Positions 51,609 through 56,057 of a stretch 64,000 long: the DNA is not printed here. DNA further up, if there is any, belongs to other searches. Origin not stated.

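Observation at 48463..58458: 10-kb cluster of large, mutually related orphan proteins (candidate effector/toxin island)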

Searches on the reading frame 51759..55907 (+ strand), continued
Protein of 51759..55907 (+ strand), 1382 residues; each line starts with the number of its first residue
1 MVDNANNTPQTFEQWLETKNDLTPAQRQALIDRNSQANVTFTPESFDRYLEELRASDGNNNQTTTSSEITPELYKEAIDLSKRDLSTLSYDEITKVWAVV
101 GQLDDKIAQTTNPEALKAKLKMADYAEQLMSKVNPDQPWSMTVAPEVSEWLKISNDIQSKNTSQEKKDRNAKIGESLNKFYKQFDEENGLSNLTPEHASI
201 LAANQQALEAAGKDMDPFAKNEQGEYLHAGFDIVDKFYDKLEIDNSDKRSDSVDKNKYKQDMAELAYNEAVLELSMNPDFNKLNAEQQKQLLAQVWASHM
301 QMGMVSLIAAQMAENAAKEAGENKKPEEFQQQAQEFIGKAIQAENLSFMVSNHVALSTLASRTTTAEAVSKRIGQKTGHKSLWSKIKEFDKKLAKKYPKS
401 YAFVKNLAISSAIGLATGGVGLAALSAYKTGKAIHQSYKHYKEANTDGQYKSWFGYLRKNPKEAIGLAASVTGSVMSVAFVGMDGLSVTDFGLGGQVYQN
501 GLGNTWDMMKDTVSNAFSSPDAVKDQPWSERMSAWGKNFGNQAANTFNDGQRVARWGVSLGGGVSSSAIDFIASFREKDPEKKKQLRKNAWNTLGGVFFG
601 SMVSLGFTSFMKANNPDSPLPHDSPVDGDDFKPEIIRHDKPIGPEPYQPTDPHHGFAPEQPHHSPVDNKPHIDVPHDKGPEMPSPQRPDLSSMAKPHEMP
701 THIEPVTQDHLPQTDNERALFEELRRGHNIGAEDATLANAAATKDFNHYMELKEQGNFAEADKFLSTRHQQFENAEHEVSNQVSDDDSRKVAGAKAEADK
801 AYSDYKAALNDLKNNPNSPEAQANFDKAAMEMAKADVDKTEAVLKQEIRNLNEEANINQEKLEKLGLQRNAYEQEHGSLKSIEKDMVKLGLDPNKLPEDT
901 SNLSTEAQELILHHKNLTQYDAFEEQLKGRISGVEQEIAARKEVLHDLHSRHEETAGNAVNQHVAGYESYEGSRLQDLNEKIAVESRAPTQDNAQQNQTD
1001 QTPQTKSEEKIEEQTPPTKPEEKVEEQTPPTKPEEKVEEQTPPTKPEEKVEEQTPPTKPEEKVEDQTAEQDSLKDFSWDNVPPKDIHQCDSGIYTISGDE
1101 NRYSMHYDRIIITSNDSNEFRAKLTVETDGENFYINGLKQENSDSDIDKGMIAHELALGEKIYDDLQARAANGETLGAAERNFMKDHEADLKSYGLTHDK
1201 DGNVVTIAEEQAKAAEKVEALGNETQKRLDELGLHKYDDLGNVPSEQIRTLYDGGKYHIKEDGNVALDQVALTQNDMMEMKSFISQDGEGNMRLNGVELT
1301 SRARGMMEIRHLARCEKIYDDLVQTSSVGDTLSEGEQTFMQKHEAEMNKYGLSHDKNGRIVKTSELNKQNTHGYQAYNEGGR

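Call 16: find_related_loci(query=A1, collection=genome_contigs, flank=10000)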
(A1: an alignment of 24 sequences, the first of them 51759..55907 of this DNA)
Query A1 (1382 aa) in genome_contigs; peptide patterns used: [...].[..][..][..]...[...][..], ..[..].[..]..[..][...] (x = any residue, [..] = any of these).
278 stretches matched a pattern; 15 encode a relative of the query (tblastn E <= 1e-3); 13 distinct loci.
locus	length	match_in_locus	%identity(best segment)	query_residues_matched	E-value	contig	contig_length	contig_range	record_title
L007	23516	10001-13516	84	1-1365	0e+0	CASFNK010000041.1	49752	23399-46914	uncultured proteobacterium isolate SI.B29.metabat-bins.91 genome assembly, contig: SI.B29.metabat-bins.91.fa_k141_236449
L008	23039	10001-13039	87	1-1004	0e+0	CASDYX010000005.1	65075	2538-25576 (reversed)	uncultured proteobacterium isolate O18_L1_385385_idba_bin.5 genome assembly, contig: O18_L1_385385_idba_bin.5.fa_scaffol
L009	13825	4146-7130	85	1-989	0e+0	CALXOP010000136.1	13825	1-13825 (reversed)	MAG: uncultured Alphaproteobacteria bacterium isolate E12__bin290 genome assembly, contig: E12__k127_1257079, whole geno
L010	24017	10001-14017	62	5-1382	0e+0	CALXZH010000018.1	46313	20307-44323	MAG: uncultured Alphaproteobacteria bacterium isolate E27__bin373 genome assembly, contig: E27__k127_6056629, whole geno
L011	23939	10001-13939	63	11-1371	0e+0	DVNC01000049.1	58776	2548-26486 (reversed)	MAG TPA_asm: Candidatus Scatocola faecipullorum isolate ChiW3-316 ChiW3__C140512_L58776_SRR5506726, whole genome shotgun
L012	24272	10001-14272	54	1-1373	0e+0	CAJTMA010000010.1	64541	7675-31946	MAG TPA_asm: uncultured Alphaproteobacteria bacterium isolate MGBC104355 genome assembly, contig: MGBC104355.10, whole g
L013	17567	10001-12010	38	6-680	1e-121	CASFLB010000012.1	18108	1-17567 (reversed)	uncultured proteobacterium isolate O80_L3_331331_idba_bin.82 genome assembly, contig: O80_L3_331331_idba_bin.82.fa_scaff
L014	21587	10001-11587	43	1-504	9e-99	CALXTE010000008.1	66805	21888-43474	MAG: uncultured Alphaproteobacteria bacterium isolate BRZ_SN__bin90 genome assembly, contig: BRZ_SN__NODE_514_length_668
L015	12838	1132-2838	36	1-605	1e-94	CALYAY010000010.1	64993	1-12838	MAG: uncultured Alphaproteobacteria bacterium isolate BRZ_RM__bin80 genome assembly, contig: BRZ_RM__NODE_430_length_649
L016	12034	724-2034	47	72-504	9e-94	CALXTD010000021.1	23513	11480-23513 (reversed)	MAG: uncultured Alphaproteobacteria bacterium isolate BRZ_RF__bin97 genome assembly, contig: BRZ_RF__NODE_2823_length_23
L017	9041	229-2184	40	72-724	2e-110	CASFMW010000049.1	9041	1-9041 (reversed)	uncultured proteobacterium isolate O25_L1_391391_idba_bin.172 genome assembly, contig: O25_L1_391391_idba_bin.172.fa_sca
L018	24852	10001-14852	33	225-595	1e-40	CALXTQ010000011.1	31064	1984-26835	MAG: uncultured Alphaproteobacteria bacterium isolate E07__bin220 genome assembly, contig: E07__k127_6854508, whole geno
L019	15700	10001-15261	26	75-605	2e-40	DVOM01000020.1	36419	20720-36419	MAG TPA_asm: Candidatus Scatocola faecigallinarum isolate 2846 CHK22__C124584_L36419_ERR2241687, whole genome shotgun se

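Call 18: search_protein_families(library=phrogs, proteins=[window:51759-55907:+], max_evalue=0.1)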
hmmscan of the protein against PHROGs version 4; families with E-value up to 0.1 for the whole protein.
window:51759-55907:+ (1382 aa): 1 family
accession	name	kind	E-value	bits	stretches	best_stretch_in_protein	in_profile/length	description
phrog_6689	-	unknown function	0.021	15.8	1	920-947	11-38/67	-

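Call 19: search_protein_families(library=padloc, proteins=[window:51759-55907:+], max_evalue=0.1)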
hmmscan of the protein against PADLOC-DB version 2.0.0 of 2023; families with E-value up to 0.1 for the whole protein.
window:51759-55907:+ (1382 aa): 0 families

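Call 20: search_solved_structures(query=A1, max_evalue=1)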
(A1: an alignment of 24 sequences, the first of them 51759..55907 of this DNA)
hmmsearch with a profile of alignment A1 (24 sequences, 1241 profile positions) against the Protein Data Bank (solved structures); distinct sequences matched with E-value up to 1: 0.
